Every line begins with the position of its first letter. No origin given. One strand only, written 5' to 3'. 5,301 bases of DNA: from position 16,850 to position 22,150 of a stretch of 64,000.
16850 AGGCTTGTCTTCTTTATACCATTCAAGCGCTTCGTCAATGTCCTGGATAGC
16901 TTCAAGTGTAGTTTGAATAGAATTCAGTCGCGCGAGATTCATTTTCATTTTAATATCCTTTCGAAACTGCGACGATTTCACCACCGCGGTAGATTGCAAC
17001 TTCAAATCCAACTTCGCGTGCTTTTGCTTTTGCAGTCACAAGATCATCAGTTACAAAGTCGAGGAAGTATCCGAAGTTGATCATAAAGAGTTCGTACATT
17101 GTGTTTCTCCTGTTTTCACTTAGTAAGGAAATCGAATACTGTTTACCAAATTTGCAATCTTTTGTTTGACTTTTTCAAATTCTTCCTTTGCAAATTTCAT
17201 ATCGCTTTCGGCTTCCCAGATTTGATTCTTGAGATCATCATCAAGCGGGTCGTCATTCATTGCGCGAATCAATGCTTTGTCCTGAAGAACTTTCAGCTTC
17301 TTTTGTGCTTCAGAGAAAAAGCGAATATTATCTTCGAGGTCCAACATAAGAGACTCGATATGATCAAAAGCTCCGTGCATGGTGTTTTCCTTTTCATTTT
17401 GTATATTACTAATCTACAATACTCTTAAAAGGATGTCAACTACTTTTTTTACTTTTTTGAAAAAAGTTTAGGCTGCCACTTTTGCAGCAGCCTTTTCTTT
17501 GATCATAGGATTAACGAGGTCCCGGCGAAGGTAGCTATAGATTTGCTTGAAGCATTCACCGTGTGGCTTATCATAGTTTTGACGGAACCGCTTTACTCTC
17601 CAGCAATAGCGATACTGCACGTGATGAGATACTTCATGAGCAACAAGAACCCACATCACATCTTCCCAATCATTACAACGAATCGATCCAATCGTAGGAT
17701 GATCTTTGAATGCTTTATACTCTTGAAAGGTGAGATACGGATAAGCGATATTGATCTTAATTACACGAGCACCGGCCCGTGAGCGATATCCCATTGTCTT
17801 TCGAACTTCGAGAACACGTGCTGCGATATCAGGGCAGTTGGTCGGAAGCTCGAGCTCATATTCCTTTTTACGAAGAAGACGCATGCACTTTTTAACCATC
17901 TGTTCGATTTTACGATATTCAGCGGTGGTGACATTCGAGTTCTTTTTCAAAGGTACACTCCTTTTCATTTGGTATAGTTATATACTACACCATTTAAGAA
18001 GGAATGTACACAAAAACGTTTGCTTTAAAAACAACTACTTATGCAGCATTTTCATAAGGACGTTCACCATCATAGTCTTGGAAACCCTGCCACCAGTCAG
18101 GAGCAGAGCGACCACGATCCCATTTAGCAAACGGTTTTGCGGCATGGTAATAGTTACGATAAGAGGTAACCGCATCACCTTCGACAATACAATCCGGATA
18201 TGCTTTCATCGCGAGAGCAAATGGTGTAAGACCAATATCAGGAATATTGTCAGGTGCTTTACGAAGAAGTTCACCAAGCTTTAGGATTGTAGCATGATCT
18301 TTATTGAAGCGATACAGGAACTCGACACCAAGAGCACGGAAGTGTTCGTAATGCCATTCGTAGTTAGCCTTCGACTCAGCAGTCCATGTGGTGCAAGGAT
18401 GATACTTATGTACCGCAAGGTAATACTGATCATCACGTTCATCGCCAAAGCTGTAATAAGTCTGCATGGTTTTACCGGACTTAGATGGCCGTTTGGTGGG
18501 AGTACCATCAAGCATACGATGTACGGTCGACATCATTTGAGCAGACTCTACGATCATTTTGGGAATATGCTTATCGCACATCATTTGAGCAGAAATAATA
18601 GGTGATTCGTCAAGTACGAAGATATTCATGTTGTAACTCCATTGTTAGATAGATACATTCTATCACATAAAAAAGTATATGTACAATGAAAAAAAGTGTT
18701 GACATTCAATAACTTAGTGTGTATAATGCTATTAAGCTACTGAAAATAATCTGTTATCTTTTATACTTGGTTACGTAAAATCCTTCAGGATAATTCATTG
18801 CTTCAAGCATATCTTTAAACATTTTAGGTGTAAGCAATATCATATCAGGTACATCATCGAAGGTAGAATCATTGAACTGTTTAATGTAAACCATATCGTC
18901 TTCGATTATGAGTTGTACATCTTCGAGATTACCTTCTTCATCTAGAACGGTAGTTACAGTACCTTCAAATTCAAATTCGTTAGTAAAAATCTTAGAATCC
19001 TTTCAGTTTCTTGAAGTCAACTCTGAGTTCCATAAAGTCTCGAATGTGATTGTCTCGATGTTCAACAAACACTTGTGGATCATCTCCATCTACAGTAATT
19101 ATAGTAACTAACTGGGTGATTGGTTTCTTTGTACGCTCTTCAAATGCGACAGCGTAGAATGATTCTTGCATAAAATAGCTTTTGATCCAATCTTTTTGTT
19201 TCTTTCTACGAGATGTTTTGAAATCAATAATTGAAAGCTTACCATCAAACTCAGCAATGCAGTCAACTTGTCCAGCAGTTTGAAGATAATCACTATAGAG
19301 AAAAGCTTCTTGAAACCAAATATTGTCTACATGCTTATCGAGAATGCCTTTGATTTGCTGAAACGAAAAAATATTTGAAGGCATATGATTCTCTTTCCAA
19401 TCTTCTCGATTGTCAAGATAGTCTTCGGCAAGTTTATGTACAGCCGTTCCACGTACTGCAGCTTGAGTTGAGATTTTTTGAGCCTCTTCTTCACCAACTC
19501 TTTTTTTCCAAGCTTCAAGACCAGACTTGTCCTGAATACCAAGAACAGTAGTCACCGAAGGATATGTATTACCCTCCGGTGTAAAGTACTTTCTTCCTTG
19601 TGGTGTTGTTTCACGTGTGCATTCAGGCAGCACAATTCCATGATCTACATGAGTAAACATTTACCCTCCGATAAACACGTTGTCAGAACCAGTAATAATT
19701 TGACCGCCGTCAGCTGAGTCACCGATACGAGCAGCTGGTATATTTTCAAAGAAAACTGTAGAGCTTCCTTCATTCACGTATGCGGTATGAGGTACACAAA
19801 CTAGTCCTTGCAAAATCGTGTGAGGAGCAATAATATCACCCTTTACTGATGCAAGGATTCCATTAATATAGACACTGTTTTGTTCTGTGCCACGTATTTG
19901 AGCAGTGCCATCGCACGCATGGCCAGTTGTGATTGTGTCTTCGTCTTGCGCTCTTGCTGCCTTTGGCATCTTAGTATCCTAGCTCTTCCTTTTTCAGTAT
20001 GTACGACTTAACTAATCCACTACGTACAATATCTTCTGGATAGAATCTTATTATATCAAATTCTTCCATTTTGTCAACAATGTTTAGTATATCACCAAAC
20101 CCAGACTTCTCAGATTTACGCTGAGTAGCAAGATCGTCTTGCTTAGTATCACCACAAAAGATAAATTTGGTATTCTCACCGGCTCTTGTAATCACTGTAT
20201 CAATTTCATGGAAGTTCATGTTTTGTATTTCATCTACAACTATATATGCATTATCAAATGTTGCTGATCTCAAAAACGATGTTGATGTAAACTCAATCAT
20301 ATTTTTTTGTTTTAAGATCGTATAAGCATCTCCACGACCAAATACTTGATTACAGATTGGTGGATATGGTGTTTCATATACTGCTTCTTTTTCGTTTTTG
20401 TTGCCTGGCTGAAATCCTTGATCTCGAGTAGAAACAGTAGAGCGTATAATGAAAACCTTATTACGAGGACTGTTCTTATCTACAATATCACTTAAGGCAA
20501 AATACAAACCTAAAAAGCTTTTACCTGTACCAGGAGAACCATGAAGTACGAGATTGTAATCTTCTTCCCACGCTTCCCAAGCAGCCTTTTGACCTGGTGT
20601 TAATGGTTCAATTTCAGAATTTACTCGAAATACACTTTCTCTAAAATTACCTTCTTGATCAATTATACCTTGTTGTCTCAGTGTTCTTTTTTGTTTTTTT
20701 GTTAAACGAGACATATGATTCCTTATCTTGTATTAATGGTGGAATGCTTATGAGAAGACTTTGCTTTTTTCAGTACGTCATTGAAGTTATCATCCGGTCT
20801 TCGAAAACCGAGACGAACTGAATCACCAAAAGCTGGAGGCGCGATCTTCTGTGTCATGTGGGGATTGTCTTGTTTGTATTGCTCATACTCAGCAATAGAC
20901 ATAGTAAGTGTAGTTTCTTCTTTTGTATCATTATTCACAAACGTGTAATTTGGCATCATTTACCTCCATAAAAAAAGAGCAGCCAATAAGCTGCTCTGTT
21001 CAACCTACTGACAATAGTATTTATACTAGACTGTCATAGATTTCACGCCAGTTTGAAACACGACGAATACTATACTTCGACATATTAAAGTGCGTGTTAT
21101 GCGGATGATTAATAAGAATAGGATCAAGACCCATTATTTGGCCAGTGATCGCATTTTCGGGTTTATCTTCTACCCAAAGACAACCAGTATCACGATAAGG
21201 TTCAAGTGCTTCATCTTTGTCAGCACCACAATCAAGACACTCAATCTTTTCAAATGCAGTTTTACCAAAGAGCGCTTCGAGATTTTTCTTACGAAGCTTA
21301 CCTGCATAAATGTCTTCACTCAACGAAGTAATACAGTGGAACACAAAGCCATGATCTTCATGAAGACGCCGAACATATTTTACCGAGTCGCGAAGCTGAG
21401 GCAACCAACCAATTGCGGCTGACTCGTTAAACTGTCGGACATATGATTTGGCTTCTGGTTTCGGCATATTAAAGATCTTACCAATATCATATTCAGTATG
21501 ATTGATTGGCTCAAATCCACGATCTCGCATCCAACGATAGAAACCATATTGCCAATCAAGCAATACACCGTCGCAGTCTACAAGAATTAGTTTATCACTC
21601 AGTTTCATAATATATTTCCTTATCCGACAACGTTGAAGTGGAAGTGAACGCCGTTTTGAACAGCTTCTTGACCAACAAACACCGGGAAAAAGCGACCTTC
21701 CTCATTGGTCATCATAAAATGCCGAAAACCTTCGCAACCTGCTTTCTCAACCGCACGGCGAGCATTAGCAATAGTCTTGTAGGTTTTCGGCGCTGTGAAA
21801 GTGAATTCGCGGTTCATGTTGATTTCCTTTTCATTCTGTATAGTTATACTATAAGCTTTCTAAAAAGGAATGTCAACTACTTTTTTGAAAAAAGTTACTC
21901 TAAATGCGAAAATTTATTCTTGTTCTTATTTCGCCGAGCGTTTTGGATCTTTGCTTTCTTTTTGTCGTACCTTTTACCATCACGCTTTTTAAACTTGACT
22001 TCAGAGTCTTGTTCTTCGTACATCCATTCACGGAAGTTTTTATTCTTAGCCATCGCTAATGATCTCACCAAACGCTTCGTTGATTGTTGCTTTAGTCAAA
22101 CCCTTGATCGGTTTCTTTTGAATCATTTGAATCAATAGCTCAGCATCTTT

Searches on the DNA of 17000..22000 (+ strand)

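Call 5: search_dna_similar(query=window:17000-22000:+, collection=phages, mode=near, max_rows=25)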
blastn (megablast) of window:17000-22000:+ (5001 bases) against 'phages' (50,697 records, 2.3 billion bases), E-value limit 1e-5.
No match.

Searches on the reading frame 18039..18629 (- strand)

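Call 3: search_protein_families(library=pfam, proteins=[window:18039-18629:-], max_evalue=0.01)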
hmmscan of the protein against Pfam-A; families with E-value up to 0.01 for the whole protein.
window:18039-18629:- (196 aa): 1 family
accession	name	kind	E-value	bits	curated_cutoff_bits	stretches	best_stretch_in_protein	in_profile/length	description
PF03013.19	Pyr_excise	-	0.0046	17.7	23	0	1-111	1-76/81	Pyrimidine dimer DNA glycosylase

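Call 4: search_protein_families(library=phrogs, proteins=[window:18039-18629:-], max_evalue=0.001)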
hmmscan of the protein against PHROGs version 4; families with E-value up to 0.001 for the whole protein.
window:18039-18629:- (196 aa): 1 family
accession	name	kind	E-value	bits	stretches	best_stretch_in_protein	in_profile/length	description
phrog_624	-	DNA, RNA and nucleotide metabolism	8.9e-52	177.7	1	1-182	1-159/309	DNA binding protein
